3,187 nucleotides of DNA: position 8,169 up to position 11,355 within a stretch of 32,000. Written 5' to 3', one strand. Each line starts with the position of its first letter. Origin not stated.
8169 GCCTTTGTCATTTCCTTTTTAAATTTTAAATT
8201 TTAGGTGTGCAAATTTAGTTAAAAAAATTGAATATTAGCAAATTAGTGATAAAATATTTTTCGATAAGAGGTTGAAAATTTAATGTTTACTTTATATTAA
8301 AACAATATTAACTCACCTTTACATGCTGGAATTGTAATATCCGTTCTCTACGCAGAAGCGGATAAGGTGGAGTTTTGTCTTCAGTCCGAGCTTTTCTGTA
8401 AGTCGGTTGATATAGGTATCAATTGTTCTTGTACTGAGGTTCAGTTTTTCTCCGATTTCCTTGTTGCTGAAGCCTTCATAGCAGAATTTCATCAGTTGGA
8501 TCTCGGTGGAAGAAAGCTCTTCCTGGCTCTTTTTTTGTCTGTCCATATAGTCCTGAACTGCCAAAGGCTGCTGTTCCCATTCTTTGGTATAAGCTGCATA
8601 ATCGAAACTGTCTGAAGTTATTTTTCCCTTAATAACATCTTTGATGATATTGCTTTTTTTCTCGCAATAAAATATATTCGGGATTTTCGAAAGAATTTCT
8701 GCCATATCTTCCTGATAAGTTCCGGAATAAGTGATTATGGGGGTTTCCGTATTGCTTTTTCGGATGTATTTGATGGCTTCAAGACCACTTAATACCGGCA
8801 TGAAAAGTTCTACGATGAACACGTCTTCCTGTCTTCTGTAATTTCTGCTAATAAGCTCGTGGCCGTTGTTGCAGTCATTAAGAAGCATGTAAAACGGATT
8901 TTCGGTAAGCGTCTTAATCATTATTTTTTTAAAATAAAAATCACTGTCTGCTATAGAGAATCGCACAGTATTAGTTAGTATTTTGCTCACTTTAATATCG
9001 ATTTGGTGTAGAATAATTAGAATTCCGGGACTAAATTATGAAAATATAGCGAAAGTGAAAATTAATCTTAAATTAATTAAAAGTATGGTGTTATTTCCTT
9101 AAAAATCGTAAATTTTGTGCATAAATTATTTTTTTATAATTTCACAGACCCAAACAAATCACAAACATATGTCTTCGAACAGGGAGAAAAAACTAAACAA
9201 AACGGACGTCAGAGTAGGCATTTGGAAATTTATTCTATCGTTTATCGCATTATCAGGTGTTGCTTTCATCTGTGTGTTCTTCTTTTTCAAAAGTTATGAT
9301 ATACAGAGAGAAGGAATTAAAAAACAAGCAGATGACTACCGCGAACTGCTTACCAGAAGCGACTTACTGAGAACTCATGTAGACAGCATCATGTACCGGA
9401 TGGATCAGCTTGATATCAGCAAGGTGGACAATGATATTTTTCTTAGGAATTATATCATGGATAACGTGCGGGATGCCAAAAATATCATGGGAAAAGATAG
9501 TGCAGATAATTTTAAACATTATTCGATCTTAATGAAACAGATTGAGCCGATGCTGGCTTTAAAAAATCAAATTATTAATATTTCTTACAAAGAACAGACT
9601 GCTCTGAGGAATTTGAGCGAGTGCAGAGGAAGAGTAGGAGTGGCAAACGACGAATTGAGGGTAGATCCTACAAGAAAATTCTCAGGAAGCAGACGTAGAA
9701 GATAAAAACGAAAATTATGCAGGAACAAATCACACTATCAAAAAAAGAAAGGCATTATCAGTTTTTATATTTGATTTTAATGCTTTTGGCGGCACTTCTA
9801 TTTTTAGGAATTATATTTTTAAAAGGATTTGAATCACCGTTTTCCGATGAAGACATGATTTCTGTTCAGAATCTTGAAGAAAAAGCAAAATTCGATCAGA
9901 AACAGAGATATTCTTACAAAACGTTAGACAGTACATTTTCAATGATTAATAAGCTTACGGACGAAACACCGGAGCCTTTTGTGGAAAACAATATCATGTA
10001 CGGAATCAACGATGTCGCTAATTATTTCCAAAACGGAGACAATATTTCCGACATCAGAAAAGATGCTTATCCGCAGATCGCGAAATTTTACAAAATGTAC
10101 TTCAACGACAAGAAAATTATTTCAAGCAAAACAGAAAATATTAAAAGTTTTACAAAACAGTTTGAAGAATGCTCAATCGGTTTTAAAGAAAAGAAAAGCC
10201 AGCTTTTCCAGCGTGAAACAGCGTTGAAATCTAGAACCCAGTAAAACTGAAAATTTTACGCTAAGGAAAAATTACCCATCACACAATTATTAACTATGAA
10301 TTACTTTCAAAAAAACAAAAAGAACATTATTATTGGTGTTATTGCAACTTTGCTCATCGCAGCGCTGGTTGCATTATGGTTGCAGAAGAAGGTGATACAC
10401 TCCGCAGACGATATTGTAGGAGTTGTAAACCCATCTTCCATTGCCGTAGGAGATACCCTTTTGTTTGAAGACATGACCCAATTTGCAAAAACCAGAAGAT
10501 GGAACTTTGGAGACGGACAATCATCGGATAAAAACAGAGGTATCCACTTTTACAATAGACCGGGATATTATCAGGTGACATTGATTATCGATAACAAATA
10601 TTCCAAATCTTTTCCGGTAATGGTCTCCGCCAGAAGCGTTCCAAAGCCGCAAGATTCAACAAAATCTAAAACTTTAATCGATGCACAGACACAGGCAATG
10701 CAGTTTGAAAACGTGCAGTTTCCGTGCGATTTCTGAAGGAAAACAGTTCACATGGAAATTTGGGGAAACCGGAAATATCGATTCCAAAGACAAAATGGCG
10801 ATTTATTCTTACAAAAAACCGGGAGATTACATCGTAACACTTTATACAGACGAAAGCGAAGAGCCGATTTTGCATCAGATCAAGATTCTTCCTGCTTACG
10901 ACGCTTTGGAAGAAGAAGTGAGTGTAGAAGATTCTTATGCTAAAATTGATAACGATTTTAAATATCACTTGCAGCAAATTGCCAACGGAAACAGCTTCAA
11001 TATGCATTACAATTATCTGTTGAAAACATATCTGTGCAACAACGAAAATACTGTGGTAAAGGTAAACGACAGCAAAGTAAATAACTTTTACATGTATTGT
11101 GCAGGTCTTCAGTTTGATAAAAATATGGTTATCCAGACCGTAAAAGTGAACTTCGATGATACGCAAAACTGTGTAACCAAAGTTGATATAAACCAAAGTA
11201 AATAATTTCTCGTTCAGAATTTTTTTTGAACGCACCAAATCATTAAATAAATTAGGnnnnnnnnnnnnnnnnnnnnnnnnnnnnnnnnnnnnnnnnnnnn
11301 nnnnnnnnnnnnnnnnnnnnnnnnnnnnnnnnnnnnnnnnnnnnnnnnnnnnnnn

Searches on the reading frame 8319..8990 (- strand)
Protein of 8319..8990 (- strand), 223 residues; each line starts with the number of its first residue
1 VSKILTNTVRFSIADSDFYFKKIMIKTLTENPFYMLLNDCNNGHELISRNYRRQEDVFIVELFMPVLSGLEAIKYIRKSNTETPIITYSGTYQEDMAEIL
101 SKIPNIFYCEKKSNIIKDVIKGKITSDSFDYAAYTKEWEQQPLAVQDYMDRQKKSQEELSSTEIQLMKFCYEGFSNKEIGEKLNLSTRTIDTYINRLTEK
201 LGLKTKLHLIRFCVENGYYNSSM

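Call 7: search_protein_families(library=pfam, proteins=[window:8319-8990:-], max_evalue=0.01)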
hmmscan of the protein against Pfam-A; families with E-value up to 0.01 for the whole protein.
window:8319-8990:- (223 aa): 8 families
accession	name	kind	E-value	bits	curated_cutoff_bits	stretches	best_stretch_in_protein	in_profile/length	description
PF00196.25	GerE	-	9e-15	54.5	23.5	1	158-212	2-56/57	Bacterial regulatory proteins, luxR family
PF00072.30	Response_reg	-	4.8e-08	33.6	30.2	1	13-99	3-87/111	Response regulator receiver domain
PF08281.18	Sigma70_r4_2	-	4.7e-05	23.4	25.7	1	170-196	23-49/54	Sigma-70, region 4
PF08279.18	HTH_11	-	7.2e-05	23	25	1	174-201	16-43/55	HTH domain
PF08280.17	HTH_Mga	-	0.00074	19.9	23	1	161-199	5-45/59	M protein trans-acting positive regulator (MGA) HTH domain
PF13412.12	HTH_24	-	0.0016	18.4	21.9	1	175-200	19-44/48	Winged helix-turn-helix DNA-binding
PF07638.17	Sigma70_ECF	-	0.0019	18.6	21.1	1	139-191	120-169/185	ECF sigma factor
PF13384.12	HTH_23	-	0.0025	18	24.6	1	164-199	8-43/50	Homeodomain-like domain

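Call 35: find_homologous_proteins(query=window:8319-8990:-)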
Query window:8319-8990:- (223 aa): 367 proteins with E <= 0.001 among 600 candidates; the best 120 are listed.
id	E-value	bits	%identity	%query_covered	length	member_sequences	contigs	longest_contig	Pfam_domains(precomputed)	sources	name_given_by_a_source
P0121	4.4e-136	469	95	100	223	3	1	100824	PF00196.26,PF08281.19,PF00072.31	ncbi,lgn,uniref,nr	ncbi:LuxR C-terminal-related transcriptional regulator [Chryseobacterium sp. C3]|uniref:LuxR C-termi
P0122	6.4e-136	469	95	100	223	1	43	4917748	PF00196.26,PF08281.19,PF00072.31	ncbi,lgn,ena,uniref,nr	ncbi:MAG: response regulator transcription factor [Chlorobi bacterium]|uniref:LuxR C-terminal-relate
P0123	7.1e-136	468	95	100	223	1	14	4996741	PF00196.26,PF08281.19,PF00072.31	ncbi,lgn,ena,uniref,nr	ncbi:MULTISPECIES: LuxR C-terminal-related transcriptional regulator [Chryseobacterium]|uniref:DNA-b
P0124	1.4e-135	468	94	100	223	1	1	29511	PF00196.26,PF08281.19,PF00072.31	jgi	-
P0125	1.7e-135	467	95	100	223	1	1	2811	PF00196.26,PF08281.19,PF00072.31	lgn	-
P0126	1.8e-135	467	94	100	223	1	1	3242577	PF00196.26,PF08281.19,PF00072.31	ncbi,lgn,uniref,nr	ncbi:LuxR C-terminal-related transcriptional regulator [Chryseobacterium sp. PS-8]|uniref:LuxR C-ter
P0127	2.1e-135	467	94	100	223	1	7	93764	PF00196.26,PF08281.19,PF00072.31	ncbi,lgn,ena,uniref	ncbi:LuxR C-terminal-related transcriptional regulator [Chryseobacterium sp.]|uniref:LuxR C-terminal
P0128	2.5e-135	467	94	100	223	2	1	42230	PF00196.26,PF08281.19,PF00072.31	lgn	-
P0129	4.2e-135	466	94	100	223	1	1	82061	PF00196.26,PF08281.19,PF00072.31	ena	-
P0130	4.8e-135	466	94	100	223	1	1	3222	PF00196.26,PF08281.19,PF00072.31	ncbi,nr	ncbi:MAG: response regulator transcription factor [Chryseobacterium gambrini]|nr:response regulator 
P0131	4.9e-135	466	94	100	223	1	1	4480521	PF00196.26,PF08281.19,PF00072.31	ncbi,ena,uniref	ncbi:LuxR C-terminal-related transcriptional regulator [Chryseobacterium gambrini]|uniref:LuxR C-ter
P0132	5.2e-135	466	92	100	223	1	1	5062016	PF00196.26,PF00072.31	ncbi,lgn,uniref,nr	ncbi:response regulator transcription factor [Chryseobacterium fluminis]|uniref:response regulator t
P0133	5.3e-135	466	93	100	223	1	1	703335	PF00196.26,PF00072.31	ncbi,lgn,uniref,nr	ncbi:response regulator transcription factor [Chryseobacterium sp. JUb7]|uniref:response regulator t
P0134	8.7e-135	465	93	100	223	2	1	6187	PF00196.26,PF00072.31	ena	-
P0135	9.2e-135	465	94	100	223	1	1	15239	PF00196.26,PF08281.19,PF00072.31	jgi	jgi:DNA-binding NarL/FixJ family response regulator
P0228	1.2e-125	435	86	100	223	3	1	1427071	PF00196.26,PF08281.19,PF00072.31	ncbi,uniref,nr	ncbi:response regulator transcription factor [Chryseobacterium sp. GMJ5]|uniref:Response regulator t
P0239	9.5e-121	419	83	100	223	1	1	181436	PF00196.26,PF08281.19,PF00072.31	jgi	-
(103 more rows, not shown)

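Call 49: search_protein_families(library=ncbifam, proteins=[window:8319-8990:-], max_evalue=0.01)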
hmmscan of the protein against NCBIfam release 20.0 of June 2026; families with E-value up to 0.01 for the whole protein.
window:8319-8990:- (223 aa): 60 families (the best 25 are shown)
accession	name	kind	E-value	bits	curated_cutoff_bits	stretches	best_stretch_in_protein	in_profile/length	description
NF007419.0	PRK09958.1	equivalog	4.6e-17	62.3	251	1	17-216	8-201/204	acid-sensing system DNA-binding response regulator EvgA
NF052445.1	RespRegMctR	equivalog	2.7e-16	59.6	300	1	47-217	40-203/205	two-component system response regulator MctR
NF011896.0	PRK15369.1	equivalog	1.6e-15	57.3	242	1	25-212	20-203/211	two component system response regulator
NF007018.1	PRK09483.1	equivalog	1.8e-15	57.1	280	1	38-220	31-210/217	UvrY/SirA/GacA family response regulator transcription factor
NF007935.0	PRK10651.1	equivalog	1e-11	44.4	250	1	21-208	19-205/216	two-component system response regulator NarL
NF006900.1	PRK09390.1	equivalog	3.2e-11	43.1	255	1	45-216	39-200/203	response regulator FixJ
NF007708.0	PRK10403.1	equivalog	7.7e-10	38.6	343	1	13-207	11-202/215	nitrate/nitrite response regulator protein NarP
NF052366.1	photon_PedR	equivalog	1.1e-09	38.4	120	1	158-217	2-61/74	photosynthetic electron transport-dependent transcriptional regulator PedR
NF007403.0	PRK09935.1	equivalog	1.6e-08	34.4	271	1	148-213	139-204/210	fimbria biosynthesis transcriptional regulator FimZ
NF001965.0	PRK00742.1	subfamily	5.2e-07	29.2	293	1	12-98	7-92/357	chemotaxis-specific protein-glutamate methyltransferase CheB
NF047785.1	respo_reg_MadR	equivalog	9.1e-07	28.4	300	1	145-206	135-196/209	MadR family response regulator transcription factor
NF040749.1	tetrathio_RR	equivalog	1.2e-06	28.4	290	1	41-209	30-184/191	tetrathionate respiration response regulator TtrR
NF007969.0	PRK10693.1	equivalog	1.7e-06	27.3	329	1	11-100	10-95/337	two-component system response regulator RssB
NF041367.1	CheY_Halo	equivalog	2.2e-06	28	200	1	15-96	6-84/114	chemotaxis protein CheY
TIGR02154.1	PhoB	equivalog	2.5e-06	27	296.2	0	159-218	155-223/226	phosphate regulon transcriptional regulator PhoB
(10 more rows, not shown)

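Call 59: search_solved_structures(query=window:8319-8990:-, max_evalue=0.00001, show_alignments=3)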
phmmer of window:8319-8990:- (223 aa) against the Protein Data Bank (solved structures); distinct sequences matched with E-value up to 0.00001: 15.
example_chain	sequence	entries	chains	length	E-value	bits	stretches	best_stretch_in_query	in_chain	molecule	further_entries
4zmr_A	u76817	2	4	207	2.8e-11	46.7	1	12-218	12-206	Response regulator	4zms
4hye_A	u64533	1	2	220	3.3e-11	46.5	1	11-218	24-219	Response regulator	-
5f64_A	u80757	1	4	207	1.9e-10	44.1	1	31-216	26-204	Positive transcription regulator EvgA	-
8zwn_A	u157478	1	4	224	2.7e-10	43.5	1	31-216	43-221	DNA-binding transcriptional activator EvgA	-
4ldz_A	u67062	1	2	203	1e-07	35.1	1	42-219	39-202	Transcriptional regulatory protein DesR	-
7ve6_A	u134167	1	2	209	1.8e-07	34.3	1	37-213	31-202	Response regulator protein VraR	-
4gvp_A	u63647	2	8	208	1.9e-07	34.3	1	37-213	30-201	Response regulator protein vraR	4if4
1a04_A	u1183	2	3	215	2.1e-07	34.1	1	29-208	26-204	NITRATE/NITRITE RESPONSE REGULATOR PROTEIN NARL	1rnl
5hev_A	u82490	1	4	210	1.7e-06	31.1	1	36-213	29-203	Response regulator protein VraR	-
1tmy_A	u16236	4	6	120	1.8e-06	31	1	16-97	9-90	CHEY PROTEIN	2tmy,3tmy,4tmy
1u0s_Y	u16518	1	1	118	1.8e-06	31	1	16-97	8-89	Chemotaxis protein cheY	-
4iga_A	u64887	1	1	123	1.9e-06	31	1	16-97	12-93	Chemotaxis protein CheY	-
6c40_B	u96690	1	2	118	4.8e-06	29.6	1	16-97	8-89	Chemotaxis protein CheY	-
8q52_A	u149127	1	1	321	8.4e-06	28.9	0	12-97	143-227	Leucine-specific-binding protein,Chemotaxis protein CheY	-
9xzo_A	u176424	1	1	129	8.5e-06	28.8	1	23-109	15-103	De novo protein M1X0B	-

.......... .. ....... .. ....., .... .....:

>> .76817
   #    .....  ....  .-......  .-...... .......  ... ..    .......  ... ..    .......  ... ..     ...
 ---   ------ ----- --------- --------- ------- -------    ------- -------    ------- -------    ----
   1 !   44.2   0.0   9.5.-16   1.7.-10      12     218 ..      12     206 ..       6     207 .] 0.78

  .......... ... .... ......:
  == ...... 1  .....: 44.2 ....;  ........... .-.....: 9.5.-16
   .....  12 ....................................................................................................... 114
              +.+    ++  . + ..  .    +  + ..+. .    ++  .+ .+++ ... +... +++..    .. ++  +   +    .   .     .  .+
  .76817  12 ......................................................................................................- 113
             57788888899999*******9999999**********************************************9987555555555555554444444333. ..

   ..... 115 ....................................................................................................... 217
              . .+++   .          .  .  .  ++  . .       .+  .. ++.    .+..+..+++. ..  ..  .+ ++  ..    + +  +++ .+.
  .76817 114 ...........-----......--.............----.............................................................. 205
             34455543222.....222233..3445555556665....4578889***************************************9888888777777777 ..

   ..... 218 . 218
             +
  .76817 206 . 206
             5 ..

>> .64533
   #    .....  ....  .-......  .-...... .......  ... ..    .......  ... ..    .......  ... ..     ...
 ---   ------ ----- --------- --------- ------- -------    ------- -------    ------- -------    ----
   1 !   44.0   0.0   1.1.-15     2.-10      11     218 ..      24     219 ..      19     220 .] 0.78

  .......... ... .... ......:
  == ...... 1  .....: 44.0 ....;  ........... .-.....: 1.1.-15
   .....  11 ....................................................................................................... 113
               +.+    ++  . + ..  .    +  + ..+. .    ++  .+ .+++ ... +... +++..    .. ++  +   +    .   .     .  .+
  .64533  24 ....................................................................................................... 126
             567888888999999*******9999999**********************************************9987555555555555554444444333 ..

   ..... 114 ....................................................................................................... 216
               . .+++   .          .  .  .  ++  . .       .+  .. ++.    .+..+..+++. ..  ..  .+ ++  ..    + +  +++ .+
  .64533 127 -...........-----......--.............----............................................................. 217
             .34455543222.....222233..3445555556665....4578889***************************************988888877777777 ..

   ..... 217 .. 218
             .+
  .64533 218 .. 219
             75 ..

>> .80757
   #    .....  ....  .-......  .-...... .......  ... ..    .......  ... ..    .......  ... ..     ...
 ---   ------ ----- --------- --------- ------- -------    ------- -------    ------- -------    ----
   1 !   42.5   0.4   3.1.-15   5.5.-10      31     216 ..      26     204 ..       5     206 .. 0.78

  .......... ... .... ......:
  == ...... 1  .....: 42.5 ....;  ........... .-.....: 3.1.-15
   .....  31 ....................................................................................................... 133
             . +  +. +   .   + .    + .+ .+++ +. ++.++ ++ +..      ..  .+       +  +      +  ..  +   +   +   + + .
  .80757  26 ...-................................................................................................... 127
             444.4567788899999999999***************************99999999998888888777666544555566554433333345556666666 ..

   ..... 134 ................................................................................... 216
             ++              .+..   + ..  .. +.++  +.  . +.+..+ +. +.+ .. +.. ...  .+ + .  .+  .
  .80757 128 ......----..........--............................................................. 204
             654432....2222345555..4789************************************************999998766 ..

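Call 68: find_encoding_contigs(protein=P0239, flank=10000, max_places=1)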
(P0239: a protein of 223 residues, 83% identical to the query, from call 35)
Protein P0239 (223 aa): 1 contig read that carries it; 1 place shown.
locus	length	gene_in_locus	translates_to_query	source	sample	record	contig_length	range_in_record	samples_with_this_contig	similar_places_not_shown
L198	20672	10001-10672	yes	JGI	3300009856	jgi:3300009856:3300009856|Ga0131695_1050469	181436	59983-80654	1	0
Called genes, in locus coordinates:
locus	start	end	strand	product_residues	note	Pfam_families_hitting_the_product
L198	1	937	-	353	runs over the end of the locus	PF11153:DUF2931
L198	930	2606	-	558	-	PF09994:T6SS_Tle1-like_cat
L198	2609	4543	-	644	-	PF05954:Phage_GPD (faint), PF04717:Phage_base_V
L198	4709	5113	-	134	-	PF17642:TssD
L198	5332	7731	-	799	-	PF17643:TssR, PF20780:TssR_M, PF20782:TssR_VWA, PF20781:TssR_C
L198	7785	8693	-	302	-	PF00801:PKD (weak), PF18911:PKD_4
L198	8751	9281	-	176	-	PF17561:TssO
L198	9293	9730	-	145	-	PF17561:TssO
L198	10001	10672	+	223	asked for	PF00072:Response_reg, PF08281:Sigma70_r4_2 (faint), PF00196:GerE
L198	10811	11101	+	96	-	PF00216:Bac_DNA_binding, PF18291:HU-HIG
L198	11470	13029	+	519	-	PF10150:RNase_E_G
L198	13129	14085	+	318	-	PF13428:TPR_14 (faint)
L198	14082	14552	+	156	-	PF02566:OsmC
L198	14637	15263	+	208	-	PF00293:NUDIX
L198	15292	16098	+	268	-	PF01553:Acyltransferase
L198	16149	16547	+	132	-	-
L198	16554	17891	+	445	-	PF01225:Mur_ligase, PF08245:Mur_ligase_M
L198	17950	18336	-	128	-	PF11747:RebB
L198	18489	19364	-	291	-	PF00248:Aldo_ket_red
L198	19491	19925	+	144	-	PF00583:Acetyltransf_1, PF13673:Acetyltransf_10, PF13508:Acetyltransf_7, PF08445:FR47 (weak)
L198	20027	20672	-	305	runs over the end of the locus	PF00126:HTH_1, PF03466:LysR_substrate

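Call 69: find_encoding_contigs(protein=P0228, flank=10000, max_places=1)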
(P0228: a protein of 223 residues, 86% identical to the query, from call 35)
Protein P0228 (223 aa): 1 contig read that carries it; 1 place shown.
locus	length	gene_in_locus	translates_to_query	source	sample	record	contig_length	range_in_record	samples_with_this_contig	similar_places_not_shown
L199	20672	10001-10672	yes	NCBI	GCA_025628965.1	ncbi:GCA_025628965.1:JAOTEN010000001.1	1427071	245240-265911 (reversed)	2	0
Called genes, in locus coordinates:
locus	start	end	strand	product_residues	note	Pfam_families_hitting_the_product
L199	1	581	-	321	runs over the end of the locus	-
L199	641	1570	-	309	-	-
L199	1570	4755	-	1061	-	PF00182:Glyco_hydro_19 (weak)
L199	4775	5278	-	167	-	PF14107:DUF4280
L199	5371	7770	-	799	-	PF17643:TssR, PF20780:TssR_M, PF20782:TssR_VWA, PF20781:TssR_C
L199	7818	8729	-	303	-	PF00801:PKD (weak), PF18911:PKD_4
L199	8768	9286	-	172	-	PF17561:TssO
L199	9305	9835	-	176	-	PF17561:TssO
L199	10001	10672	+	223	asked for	PF00072:Response_reg, PF00196:GerE, PF08281:Sigma70_r4_2 (faint)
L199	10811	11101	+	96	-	PF00216:Bac_DNA_binding, PF18291:HU-HIG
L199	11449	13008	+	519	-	PF10150:RNase_E_G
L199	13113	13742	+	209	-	PF00293:NUDIX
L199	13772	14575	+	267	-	PF01553:Acyltransferase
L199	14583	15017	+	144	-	-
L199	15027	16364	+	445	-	PF01225:Mur_ligase, PF02875:Mur_ligase_C (faint), PF08245:Mur_ligase_M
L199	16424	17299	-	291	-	PF00248:Aldo_ket_red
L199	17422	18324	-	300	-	PF00126:HTH_1, PF03466:LysR_substrate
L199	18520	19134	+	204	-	PF02525:Flavodoxin_2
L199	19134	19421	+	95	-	PF03992:ABM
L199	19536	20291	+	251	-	PF01965:DJ-1_PfpI, PF17124:ThiJ_like (weak)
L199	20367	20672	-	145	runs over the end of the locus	PF02627:CMD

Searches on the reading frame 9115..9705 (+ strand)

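Call 7: search_protein_families(library=pfam, proteins=[window:9115-9705:+], max_evalue=0.01)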
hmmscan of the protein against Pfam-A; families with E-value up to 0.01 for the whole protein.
window:9115-9705:+ (196 aa): 1 family
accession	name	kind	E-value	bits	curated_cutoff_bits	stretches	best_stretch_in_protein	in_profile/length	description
PF17561.7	TssO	-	2.2e-23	83.5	29.2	1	28-172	2-146/148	Type VI secretion system, TssO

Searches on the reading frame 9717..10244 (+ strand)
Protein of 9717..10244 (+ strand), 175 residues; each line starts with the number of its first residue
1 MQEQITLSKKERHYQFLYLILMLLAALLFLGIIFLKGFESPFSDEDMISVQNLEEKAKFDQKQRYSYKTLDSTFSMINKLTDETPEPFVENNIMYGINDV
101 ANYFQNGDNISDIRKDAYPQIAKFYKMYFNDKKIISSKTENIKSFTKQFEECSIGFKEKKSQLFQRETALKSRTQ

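Call 7: search_protein_families(library=pfam, proteins=[window:9717-10244:+], max_evalue=0.01)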
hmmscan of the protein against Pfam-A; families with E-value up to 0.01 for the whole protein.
window:9717-10244:+ (175 aa): 1 family
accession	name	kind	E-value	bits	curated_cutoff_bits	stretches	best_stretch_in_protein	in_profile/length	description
PF17561.7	TssO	-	8.5e-40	136.8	29.2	1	7-156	1-148/148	Type VI secretion system, TssO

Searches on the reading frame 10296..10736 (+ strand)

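Call 8: search_protein_families(library=pfam, proteins=[window:10296-10736:+], max_evalue=0.01)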
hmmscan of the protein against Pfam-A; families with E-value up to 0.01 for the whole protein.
window:10296-10736:+ (146 aa): 3 families
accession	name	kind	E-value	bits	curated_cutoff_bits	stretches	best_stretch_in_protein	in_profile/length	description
PF18911.6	PKD_4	-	7.2e-10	39.2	27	1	48-102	13-72/85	PKD domain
PF00801.26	PKD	-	7.2e-09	36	23.5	1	45-104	7-71/80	PKD domain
PF00950.22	ABC-3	-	0.0072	16.3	20.1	1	10-61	55-106/258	ABC 3 transport family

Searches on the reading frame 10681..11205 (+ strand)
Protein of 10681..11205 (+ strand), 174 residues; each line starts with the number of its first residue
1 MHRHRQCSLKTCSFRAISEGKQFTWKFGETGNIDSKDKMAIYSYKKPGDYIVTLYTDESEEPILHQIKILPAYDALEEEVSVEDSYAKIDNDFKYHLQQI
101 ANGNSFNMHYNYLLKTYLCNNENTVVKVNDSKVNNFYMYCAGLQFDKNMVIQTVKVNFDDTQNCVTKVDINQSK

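Call 8: search_protein_families(library=pfam, proteins=[window:10681-11205:+], max_evalue=0.01)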
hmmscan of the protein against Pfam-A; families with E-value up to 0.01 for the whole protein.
window:10681-11205:+ (174 aa): 3 families
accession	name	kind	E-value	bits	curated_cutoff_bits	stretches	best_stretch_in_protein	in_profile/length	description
PF18911.6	PKD_4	-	0.00046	20.6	27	1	21-58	35-70/85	PKD domain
PF06486.16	DUF1093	-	0.0033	18.5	26.3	1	80-131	3-53/81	Protein of unknown function (DUF1093)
PF00801.26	PKD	-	0.0044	17.4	23.5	1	20-55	29-64/80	PKD domain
